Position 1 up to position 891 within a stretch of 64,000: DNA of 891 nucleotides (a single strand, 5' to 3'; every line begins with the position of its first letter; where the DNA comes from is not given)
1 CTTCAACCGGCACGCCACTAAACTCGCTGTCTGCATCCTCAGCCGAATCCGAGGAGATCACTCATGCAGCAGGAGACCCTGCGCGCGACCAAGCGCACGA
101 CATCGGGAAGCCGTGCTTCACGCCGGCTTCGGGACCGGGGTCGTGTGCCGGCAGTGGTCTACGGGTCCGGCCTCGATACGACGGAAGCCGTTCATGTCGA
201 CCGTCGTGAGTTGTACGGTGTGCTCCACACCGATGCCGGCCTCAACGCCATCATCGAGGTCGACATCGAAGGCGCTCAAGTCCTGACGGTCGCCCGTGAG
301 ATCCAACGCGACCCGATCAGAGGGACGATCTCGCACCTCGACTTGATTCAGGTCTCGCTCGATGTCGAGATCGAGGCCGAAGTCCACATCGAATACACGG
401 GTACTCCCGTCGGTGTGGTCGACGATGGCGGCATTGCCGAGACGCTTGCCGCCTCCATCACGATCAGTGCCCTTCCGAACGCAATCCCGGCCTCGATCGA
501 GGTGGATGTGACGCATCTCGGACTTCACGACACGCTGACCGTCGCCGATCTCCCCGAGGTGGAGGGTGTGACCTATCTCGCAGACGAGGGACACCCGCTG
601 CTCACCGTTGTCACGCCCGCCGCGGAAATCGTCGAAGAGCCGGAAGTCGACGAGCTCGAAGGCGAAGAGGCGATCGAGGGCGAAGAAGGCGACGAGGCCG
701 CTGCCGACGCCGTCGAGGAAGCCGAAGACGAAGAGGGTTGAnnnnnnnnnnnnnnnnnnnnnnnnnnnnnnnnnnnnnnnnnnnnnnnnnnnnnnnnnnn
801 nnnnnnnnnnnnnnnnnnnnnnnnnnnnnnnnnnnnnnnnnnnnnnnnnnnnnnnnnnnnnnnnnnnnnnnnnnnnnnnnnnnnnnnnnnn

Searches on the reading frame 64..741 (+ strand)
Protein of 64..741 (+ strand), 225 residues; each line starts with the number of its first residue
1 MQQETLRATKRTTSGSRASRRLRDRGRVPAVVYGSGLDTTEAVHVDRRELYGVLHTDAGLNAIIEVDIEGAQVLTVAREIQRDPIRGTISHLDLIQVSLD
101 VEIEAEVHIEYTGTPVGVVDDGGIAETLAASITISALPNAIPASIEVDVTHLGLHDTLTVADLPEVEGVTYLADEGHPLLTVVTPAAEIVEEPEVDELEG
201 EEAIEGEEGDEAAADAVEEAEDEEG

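Call 35: search_protein_families(library=pfam, proteins=[window:64-741:+], max_evalue=0.01)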
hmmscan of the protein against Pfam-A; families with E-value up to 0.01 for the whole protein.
window:64-741:+ (225 aa): 2 families
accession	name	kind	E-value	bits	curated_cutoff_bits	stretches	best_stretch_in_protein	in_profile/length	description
PF01386.24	Ribosomal_L25p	-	4.5e-21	75.5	23.6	1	6-94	1-82/82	Ribosomal L25p family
PF14693.11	Ribosomal_TL5_C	-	1.3e-18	67.6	27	1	102-185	1-83/84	Ribosomal protein TL5, C-terminal domain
